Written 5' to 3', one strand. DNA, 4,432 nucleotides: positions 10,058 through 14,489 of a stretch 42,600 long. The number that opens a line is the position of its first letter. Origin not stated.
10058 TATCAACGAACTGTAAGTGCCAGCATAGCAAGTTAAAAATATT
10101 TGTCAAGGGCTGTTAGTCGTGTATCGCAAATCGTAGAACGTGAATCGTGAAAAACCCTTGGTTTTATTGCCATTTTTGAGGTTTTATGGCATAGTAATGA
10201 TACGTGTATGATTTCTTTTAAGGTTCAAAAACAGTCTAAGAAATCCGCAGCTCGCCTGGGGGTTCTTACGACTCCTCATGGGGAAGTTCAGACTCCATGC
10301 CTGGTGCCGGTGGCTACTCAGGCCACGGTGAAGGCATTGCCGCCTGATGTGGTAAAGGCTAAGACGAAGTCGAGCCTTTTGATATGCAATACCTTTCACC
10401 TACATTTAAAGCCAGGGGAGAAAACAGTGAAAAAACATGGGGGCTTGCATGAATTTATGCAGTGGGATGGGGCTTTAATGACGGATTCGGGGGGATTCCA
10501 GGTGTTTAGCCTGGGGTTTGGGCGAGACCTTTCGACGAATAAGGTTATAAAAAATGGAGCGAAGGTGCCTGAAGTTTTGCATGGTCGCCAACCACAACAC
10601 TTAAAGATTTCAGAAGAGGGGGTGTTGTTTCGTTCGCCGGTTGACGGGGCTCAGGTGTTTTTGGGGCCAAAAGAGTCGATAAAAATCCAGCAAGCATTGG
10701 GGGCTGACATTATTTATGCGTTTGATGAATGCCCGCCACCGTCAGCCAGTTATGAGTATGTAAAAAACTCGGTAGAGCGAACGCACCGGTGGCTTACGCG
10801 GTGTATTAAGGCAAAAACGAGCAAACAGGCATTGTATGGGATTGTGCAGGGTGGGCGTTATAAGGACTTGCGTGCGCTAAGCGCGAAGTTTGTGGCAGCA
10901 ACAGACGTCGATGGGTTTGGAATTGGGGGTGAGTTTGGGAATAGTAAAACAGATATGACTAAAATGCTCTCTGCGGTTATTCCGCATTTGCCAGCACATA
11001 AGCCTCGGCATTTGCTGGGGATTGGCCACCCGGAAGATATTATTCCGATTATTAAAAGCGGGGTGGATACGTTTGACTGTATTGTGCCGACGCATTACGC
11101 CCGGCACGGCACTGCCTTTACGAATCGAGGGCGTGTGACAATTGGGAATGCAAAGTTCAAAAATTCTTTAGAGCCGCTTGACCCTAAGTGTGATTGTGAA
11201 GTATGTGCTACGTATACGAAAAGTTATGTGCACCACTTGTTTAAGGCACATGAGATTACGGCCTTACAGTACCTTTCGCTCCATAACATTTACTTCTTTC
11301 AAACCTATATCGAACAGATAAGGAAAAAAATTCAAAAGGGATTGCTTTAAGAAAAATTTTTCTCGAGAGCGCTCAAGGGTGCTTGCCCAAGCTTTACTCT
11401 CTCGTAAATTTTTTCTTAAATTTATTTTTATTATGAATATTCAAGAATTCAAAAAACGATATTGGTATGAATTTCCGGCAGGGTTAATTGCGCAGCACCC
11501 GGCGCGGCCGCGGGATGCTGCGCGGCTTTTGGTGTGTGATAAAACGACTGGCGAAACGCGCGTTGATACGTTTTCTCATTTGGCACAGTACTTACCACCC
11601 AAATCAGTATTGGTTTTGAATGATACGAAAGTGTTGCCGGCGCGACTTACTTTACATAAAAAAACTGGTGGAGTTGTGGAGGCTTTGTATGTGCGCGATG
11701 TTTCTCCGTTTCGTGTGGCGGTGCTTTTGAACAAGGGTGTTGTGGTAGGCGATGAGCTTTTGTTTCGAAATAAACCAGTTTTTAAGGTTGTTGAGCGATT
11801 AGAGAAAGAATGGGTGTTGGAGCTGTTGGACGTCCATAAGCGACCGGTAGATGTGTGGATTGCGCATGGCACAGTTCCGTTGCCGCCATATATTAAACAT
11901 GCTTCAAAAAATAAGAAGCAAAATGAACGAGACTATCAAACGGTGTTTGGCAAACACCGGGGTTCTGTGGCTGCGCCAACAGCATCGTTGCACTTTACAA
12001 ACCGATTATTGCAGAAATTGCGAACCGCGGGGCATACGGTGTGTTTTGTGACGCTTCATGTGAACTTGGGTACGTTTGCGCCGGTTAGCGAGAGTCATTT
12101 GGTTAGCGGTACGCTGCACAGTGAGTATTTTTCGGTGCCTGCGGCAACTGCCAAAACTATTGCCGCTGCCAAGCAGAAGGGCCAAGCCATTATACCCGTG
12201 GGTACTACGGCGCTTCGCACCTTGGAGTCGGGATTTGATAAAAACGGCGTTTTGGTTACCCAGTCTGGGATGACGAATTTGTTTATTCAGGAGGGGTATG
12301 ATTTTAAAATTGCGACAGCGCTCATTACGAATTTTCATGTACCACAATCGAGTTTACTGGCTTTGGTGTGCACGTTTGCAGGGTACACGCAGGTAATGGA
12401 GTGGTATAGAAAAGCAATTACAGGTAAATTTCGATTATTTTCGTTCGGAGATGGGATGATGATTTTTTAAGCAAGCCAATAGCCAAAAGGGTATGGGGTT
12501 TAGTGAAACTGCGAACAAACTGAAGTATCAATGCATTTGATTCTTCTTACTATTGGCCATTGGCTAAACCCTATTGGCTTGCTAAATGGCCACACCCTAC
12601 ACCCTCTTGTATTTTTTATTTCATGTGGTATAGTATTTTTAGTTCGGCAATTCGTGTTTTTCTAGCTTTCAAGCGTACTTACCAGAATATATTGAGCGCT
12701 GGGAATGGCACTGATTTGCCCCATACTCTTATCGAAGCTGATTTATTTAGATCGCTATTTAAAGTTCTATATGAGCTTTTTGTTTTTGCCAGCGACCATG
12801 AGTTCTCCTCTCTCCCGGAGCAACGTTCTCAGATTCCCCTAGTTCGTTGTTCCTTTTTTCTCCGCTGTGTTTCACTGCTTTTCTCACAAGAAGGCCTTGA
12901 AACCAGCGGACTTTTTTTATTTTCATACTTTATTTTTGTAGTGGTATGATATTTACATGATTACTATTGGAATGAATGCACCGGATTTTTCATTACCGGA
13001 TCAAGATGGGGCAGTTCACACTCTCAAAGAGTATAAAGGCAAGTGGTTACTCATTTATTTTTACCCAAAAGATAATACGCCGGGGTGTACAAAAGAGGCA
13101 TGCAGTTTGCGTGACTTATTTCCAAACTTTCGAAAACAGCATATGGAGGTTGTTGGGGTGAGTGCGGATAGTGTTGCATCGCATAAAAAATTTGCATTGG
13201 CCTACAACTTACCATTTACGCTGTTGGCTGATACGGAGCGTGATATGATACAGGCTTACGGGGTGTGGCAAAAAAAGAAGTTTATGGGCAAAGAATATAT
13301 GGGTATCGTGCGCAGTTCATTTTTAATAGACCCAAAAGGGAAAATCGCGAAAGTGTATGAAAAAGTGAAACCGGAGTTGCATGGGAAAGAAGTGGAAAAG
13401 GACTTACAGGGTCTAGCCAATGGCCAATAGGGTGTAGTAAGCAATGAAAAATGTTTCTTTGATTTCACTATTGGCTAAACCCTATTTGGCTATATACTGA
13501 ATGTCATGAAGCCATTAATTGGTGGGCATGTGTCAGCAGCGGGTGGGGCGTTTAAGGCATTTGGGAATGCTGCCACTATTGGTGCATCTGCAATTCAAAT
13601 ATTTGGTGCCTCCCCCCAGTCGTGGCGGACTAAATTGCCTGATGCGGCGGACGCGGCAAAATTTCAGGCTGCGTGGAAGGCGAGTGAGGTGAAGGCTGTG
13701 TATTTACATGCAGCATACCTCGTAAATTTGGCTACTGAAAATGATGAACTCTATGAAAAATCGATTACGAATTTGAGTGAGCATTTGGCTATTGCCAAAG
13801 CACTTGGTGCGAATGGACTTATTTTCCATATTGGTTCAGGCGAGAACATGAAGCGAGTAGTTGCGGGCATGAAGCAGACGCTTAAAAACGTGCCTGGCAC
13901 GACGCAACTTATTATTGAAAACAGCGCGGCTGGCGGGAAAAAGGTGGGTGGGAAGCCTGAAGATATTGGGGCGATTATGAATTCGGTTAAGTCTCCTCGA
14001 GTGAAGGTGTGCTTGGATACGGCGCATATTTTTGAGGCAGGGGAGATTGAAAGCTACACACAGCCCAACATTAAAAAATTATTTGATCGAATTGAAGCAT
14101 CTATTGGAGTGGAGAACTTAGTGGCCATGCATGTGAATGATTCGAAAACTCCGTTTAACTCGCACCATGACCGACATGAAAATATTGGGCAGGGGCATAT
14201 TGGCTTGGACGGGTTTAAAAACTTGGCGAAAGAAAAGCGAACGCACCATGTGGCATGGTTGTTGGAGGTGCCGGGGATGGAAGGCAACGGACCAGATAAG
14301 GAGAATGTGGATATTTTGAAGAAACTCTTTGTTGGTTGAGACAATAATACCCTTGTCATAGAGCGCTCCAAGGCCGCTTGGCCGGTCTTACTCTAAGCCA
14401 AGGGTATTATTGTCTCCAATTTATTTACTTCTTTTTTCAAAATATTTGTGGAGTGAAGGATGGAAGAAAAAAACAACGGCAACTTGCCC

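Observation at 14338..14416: Conserved ~32-nt core held in the loop of long, locus-specific stems (at least 6 intact copies)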

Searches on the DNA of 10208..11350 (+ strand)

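Call 50: search_with_rna_model(model_id=R1, sources=[L200, L201, L202], filters=off, max_evalue=1)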
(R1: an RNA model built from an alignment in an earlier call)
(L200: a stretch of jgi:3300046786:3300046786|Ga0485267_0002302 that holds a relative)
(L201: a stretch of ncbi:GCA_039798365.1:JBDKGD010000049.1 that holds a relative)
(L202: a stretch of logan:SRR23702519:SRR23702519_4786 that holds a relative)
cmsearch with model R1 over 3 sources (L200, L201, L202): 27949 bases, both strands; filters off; matches with E-value up to 1: 14.
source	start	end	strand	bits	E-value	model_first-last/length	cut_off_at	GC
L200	9067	9094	-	15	0.039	1-57/57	no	0.54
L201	8229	8256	-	15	0.039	1-57/57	no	0.54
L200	9067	9094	+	14.7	0.049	1-57/57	no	0.54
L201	8229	8256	+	14.7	0.049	1-57/57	no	0.54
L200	8576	8604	-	11.8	0.38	1-57/57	no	0.41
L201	7738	7766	-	11.8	0.38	1-57/57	no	0.41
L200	8576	8604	+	11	0.64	1-57/57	no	0.41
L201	7738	7766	+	11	0.64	1-57/57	no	0.41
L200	8632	8665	+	10.6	0.89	1-57/57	no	0.26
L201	7794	7827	+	10.6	0.89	1-57/57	no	0.26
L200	8532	8557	+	10.5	0.93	1-57/57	no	0.58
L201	7694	7719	+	10.5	0.93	1-57/57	no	0.58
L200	4770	4807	+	10.5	0.94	1-57/57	no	0.53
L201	3932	3969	+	10.5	0.94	1-57/57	no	0.53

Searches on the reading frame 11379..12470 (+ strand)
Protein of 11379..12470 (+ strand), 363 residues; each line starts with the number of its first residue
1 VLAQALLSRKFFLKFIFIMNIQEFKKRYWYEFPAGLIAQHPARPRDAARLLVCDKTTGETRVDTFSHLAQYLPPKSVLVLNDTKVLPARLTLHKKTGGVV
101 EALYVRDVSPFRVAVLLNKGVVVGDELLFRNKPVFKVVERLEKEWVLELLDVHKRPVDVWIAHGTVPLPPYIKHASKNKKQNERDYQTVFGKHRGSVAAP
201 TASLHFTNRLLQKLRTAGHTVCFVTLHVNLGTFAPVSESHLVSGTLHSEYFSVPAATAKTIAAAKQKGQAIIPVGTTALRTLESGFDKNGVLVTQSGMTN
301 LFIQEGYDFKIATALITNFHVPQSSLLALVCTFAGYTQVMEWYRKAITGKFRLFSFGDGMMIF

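Call 8: search_protein_families(library=pfam, proteins=[window:11379-12470:+])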
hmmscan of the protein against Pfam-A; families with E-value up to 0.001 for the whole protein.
window:11379-12470:+ (363 aa): 1 family
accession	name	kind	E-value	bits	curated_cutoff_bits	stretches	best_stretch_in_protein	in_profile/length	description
PF02547.20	Queuosine_synth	-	8.2e-104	347.6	25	1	26-362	2-322/322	Queuosine biosynthesis protein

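Call 9: search_protein_families(library=ncbifam, proteins=[window:11379-12470:+])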
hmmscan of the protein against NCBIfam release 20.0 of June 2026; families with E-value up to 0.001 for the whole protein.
window:11379-12470:+ (363 aa): 3 families
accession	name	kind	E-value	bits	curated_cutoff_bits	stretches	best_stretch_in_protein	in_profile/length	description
NF001140.0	PRK00147.1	equivalog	6.8e-108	360.6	324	1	26-363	4-343/346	tRNA preQ1(34) S-adenosylmethionine ribosyltransferase-isomerase QueA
TIGR00113.1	queA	equivalog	1.9e-93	313.2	267.45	1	26-362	5-344/345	tRNA preQ1(34) S-adenosylmethionine ribosyltransferase-isomerase QueA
NF002398.0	PRK01424.1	equivalog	2.7e-67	227.5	588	2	173-362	174-362/366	tRNA preQ1(34) S-adenosylmethionine ribosyltransferase-isomerase QueA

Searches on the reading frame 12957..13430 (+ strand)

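Call 66: search_protein_families(library=pfam, proteins=[window:12957-13430:+], max_evalue=0.01)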
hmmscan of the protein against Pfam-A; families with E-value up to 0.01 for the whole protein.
window:12957-13430:+ (157 aa): 5 families
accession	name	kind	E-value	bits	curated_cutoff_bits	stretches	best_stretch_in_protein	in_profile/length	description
PF00578.27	AhpC-TSA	-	2e-43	147.7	26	1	4-132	1-123/124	AhpC/TSA family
PF08534.16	Redoxin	-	1.7e-23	83.5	26.6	1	5-145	3-143/148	Redoxin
PF13911.12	AhpC-TSA_2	-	0.0002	22.2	27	1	51-119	2-56/114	AhpC/TSA antioxidant enzyme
PF02630.20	SCO1-SenC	-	0.0011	19.4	22.8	1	9-90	2-89/134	SCO1/SenC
PF13905.12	Thioredoxin_8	-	0.0049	17.6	27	1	28-129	1-93/94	Thioredoxin-like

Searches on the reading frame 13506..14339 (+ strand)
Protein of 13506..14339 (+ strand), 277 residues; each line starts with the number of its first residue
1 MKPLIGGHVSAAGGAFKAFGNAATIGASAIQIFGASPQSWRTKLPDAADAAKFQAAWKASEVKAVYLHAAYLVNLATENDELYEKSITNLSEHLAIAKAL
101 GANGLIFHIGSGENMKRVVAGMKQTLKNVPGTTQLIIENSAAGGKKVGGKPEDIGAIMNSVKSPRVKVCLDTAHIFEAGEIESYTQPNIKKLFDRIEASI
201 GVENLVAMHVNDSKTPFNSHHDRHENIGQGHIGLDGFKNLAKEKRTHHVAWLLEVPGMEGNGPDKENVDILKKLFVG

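Call 8: search_protein_families(library=pfam, proteins=[window:13506-14339:+])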
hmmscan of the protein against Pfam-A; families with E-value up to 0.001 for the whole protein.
window:13506-14339:+ (277 aa): 1 family
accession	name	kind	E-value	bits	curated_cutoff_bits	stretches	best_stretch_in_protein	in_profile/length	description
PF01261.30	AP_endonuc_2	-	2.6e-38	132.6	31.1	1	21-273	3-248/249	Xylose isomerase-like TIM barrel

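Call 9: search_protein_families(library=ncbifam, proteins=[window:13506-14339:+])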
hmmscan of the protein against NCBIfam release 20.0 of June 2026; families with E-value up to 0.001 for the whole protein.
window:13506-14339:+ (277 aa): 5 families
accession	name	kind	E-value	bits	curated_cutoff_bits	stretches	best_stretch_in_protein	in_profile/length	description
TIGR00587.1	nfo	subfamily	1.2e-58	198.6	129.65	1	4-272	2-277/279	deoxyribonuclease IV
NF002197.0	PRK01060.1-2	equivalog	5.7e-57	193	376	1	2-263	9-274/289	deoxyribonuclease IV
NF002199.0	PRK01060.1-4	equivalog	1.6e-46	158.7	315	1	4-257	3-264/282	deoxyribonuclease IV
NF002196.0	PRK01060.1-1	equivalog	4.3e-42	144.4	333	1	4-261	3-266/297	deoxyribonuclease IV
NF002198.0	PRK01060.1-3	equivalog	3.1e-34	118.7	244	1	4-242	4-226/253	deoxyribonuclease IV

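Call 25: find_encoding_contigs(protein=window:13506-14339:+, flank=10000, max_places=6)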
Protein window:13506-14339:+ (277 aa): no gene with exactly this product is on record in the collection.
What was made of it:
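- Tried and rejected: The nfo product is not on record (call 25).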

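Call 30: find_related_loci(query=window:13506-14339:+, collection=metagenome_contigs, flank=10000)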
Query window:13506-14339:+ (277 aa) in metagenome_contigs; peptide patterns used: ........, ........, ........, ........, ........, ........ (x = any residue, [..] = any of these).
349 stretches matched a pattern; 92 encode a relative of the query (tblastn E <= 1e-3); the best 80 are kept; 80 distinct loci.
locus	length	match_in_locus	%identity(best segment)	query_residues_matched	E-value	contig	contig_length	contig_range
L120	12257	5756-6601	57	1-276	3e-108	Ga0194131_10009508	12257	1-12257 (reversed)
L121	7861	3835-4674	58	3-276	4e-106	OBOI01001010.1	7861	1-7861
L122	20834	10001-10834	57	3-275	4e-106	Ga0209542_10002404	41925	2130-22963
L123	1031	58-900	55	1-275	7e-116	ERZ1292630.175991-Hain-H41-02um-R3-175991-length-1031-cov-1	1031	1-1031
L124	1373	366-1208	59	1-275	6e-114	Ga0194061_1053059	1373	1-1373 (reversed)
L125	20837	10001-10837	57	3-275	4e-105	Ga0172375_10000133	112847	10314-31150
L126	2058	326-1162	59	2-275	5e-111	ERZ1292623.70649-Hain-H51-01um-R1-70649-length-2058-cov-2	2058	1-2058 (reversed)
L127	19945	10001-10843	58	1-275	6e-104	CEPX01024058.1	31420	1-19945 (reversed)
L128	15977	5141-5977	56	3-275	1e-103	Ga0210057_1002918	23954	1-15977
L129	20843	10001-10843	58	1-275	1e-104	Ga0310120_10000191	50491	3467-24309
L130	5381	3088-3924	55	2-275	1e-103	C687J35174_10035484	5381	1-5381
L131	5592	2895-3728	59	2-275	2e-103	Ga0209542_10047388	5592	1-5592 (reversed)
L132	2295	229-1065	56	2-275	3e-107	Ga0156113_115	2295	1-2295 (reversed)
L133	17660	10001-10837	55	3-275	2e-102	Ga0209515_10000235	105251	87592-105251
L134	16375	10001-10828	57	3-272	5e-102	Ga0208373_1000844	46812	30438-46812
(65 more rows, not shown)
